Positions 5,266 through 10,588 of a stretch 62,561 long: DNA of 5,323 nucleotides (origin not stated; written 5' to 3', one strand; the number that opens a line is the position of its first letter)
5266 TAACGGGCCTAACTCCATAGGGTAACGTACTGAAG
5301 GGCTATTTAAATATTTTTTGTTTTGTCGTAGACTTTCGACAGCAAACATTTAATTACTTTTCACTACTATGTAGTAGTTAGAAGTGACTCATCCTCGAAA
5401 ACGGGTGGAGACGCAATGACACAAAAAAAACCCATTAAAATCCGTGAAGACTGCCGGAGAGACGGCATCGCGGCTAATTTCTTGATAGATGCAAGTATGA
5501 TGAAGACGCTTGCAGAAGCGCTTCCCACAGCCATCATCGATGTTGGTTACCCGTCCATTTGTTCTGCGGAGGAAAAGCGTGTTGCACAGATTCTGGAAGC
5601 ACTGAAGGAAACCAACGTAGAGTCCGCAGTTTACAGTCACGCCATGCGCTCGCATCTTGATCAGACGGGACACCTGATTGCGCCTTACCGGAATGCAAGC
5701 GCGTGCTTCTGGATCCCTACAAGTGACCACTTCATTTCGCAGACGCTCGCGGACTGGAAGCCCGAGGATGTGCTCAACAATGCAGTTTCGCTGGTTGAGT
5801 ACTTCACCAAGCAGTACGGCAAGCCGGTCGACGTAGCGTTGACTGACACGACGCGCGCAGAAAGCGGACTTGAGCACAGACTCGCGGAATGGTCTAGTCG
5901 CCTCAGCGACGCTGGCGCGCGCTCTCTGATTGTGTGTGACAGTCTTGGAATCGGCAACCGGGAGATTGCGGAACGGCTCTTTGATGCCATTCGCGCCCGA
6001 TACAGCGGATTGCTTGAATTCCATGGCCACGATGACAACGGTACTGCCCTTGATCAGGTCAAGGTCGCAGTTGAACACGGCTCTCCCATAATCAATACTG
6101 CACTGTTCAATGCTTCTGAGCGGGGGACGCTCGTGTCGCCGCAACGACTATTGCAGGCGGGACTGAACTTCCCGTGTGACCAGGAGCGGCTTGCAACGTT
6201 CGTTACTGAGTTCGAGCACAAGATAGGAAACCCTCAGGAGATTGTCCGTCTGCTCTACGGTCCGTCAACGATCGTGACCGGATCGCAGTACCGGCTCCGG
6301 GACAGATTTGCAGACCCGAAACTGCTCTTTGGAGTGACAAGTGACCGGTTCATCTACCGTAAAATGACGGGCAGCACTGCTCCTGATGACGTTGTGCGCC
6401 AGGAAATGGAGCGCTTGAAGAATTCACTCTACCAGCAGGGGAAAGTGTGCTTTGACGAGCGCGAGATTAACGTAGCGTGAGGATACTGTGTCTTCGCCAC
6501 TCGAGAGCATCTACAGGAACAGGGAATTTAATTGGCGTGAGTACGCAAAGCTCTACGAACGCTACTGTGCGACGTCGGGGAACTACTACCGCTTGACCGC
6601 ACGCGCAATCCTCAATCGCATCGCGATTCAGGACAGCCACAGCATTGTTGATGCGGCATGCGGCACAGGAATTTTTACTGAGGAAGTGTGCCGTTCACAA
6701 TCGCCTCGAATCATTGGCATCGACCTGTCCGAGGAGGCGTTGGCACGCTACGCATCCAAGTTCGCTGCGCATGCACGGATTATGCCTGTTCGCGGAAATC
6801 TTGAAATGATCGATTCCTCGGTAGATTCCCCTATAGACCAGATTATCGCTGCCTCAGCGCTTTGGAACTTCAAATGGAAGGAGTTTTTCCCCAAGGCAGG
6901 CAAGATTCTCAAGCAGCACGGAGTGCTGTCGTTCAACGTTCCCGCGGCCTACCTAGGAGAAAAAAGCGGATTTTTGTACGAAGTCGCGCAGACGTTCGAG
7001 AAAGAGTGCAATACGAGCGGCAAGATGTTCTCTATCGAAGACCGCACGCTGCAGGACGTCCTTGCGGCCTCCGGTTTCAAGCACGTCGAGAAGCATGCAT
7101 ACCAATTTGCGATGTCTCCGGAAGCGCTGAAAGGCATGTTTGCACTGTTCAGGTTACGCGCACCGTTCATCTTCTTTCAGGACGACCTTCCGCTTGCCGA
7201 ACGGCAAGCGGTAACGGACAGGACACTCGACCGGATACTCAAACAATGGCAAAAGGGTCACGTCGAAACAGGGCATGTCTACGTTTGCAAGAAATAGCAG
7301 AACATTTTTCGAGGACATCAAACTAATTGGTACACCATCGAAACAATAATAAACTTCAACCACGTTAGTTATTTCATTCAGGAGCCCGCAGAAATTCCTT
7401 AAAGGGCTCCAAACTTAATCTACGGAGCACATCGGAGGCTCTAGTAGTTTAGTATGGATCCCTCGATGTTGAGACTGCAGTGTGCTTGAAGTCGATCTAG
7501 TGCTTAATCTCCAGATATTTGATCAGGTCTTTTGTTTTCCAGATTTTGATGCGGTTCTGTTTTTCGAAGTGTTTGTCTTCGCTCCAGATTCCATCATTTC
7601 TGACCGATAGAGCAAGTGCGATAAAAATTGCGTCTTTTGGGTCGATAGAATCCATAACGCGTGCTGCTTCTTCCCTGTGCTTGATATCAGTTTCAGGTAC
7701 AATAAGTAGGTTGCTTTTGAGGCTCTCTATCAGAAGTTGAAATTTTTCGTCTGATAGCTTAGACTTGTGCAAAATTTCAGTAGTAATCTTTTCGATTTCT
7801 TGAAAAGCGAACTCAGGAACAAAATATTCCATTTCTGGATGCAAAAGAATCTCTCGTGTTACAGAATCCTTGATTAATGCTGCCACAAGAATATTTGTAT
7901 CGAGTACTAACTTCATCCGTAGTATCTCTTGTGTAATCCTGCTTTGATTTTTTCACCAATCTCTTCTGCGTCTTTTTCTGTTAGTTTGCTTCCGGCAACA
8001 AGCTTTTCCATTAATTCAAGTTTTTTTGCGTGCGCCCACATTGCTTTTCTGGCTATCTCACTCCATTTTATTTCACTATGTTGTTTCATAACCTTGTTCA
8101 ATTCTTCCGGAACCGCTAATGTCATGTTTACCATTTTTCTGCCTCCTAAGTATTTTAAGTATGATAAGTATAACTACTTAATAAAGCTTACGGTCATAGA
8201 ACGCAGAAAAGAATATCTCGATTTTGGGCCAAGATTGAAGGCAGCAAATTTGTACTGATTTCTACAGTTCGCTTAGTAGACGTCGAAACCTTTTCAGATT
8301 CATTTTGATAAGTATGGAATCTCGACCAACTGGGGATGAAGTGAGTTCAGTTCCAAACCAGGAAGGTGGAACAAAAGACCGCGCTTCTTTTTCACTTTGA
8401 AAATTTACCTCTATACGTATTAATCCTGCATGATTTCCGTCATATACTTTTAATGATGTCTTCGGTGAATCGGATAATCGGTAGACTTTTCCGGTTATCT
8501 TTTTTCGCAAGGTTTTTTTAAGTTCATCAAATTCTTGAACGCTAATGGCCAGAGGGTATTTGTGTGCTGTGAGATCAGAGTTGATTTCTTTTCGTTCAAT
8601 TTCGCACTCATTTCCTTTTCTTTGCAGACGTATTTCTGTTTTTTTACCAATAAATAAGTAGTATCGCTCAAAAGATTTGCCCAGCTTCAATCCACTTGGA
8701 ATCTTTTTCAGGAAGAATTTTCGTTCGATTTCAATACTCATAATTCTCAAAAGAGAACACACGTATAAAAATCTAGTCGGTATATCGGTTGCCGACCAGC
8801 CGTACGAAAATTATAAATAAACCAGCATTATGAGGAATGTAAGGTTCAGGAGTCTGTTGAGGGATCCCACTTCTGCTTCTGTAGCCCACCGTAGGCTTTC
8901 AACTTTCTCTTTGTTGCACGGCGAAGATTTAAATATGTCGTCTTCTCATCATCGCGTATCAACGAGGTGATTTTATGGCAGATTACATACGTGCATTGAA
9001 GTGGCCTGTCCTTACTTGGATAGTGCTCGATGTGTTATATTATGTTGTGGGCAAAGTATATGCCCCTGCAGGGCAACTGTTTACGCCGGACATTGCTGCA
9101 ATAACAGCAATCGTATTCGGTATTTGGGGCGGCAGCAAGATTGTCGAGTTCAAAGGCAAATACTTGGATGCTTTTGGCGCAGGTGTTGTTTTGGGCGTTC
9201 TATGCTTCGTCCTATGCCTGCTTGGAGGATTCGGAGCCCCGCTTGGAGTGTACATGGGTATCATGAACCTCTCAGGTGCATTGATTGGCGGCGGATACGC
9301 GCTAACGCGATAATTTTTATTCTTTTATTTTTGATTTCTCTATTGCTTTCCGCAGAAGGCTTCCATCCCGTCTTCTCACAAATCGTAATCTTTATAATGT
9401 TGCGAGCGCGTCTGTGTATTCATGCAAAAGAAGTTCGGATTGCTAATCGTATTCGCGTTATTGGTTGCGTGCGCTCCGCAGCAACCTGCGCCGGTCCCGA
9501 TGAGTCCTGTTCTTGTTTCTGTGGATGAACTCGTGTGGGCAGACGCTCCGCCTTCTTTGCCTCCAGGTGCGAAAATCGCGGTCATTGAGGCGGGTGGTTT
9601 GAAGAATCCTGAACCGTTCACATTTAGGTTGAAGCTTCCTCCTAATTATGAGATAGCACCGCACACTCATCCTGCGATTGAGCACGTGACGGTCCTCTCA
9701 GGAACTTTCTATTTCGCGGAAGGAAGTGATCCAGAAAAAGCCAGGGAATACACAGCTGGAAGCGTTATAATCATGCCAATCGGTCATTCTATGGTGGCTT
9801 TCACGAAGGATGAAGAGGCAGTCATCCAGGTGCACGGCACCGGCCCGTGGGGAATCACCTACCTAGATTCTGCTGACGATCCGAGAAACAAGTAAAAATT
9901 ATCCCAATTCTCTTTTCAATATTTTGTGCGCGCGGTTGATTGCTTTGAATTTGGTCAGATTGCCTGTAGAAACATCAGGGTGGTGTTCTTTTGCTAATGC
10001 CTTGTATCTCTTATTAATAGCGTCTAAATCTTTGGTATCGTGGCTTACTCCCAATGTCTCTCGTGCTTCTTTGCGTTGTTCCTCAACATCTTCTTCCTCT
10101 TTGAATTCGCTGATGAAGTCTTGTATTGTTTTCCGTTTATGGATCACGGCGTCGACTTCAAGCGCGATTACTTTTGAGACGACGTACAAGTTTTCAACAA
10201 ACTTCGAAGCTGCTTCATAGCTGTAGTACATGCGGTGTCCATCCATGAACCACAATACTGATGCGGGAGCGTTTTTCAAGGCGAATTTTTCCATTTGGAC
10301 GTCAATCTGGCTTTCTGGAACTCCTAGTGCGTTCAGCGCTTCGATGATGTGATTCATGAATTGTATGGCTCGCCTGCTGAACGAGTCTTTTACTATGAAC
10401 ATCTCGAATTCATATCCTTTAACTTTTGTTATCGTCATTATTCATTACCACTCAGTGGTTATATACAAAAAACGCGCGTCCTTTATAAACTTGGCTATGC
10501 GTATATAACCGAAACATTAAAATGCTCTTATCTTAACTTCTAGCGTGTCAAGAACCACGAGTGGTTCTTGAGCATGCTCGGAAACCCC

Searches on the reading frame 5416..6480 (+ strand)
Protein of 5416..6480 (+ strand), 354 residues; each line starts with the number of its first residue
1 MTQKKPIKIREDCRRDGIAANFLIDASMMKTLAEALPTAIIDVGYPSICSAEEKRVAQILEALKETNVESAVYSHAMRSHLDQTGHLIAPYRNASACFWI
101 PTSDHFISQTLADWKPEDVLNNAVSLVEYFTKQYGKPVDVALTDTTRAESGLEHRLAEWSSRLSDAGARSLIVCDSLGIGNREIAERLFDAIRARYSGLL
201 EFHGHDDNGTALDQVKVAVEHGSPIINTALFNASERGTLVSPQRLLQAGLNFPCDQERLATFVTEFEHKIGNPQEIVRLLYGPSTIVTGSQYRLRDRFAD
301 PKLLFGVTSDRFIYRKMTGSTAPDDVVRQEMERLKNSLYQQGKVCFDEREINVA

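Call 63: search_protein_families(library=pfam, proteins=[window:5416-6480:+], max_evalue=0.001)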
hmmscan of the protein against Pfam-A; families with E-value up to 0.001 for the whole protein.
window:5416-6480:+ (354 aa): 1 family
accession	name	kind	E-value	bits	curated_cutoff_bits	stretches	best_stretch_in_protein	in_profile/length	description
PF00682.25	HMGL-like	-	3.9e-15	56.4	29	1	28-233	24-223/260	HMGL-like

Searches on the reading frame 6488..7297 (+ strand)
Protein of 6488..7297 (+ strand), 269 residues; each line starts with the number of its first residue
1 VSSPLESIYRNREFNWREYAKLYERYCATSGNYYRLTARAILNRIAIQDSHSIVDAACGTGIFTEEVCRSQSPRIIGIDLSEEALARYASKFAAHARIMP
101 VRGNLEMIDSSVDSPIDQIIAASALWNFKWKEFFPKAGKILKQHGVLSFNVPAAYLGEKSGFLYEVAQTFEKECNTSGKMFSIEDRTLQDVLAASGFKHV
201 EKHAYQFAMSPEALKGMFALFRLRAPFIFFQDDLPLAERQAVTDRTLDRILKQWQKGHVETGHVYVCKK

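Call 63: search_protein_families(library=pfam, proteins=[window:6488-7297:+], max_evalue=0.001)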
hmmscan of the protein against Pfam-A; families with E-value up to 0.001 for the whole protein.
window:6488-7297:+ (269 aa): 6 families
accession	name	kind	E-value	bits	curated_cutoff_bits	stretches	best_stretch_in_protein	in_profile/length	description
PF13649.12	Methyltransf_25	-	1.2e-10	42.4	27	1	53-145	1-97/97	Methyltransferase domain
PF08241.18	Methyltransf_11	-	5.4e-08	33.8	21.2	1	54-148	1-94/95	Methyltransferase domain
PF13489.12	Methyltransf_23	-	3.4e-07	30.6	27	1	36-201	7-163/164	Methyltransferase domain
PF08242.18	Methyltransf_12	-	3.8e-07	31.2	30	1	55-147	2-98/98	Methyltransferase domain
PF13847.12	Methyltransf_31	-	2.8e-05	24.3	27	1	49-175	3-127/145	Methyltransferase domain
PF02353.26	CMAS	-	0.00035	20.4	27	1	39-149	52-164/273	Mycolic acid cyclopropane synthetase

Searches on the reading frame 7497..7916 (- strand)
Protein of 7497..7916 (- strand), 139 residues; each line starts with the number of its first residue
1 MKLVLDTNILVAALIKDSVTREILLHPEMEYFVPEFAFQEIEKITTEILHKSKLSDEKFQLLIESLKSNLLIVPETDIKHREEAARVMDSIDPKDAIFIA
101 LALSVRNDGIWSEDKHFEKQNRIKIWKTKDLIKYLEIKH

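Call 28: search_protein_families(library=pfam, proteins=[window:7497-7916:-], max_evalue=0.01)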
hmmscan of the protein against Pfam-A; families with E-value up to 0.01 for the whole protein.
window:7497-7916:- (139 aa): 3 families
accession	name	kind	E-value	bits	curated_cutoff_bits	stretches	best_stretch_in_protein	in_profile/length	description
PF10130.15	PIN_2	-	5.9e-26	91.7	22.4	1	4-135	1-132/133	PIN domain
PF01850.27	PIN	-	1.8e-10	41.9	23.6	1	4-119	2-116/120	PIN domain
PF13470.12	PIN_3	-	2.6e-08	35.1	27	1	2-116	1-115/115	PIN domain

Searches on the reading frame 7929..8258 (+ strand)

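Call 28: search_protein_families(library=pfam, proteins=[window:7929-8258:+], max_evalue=0.01)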
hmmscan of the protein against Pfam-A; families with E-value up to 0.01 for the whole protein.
window:7929-8258:+ (109 aa): 1 family
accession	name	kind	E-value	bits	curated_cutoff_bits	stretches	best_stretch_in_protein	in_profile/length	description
PF01660.22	Vmethyltransf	-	0.00038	20.1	27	1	36-101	121-187/310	Viral methyltransferase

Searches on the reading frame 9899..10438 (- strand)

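Call 28: search_protein_families(library=pfam, proteins=[window:9899-10438:-], max_evalue=0.01)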
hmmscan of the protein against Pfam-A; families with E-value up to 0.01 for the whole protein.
window:9899-10438:- (179 aa): 1 family
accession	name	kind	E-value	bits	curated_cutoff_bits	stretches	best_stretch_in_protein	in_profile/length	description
PF00226.36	DnaJ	-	3.1e-10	40.4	27.8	1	127-176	4-55/63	DnaJ domain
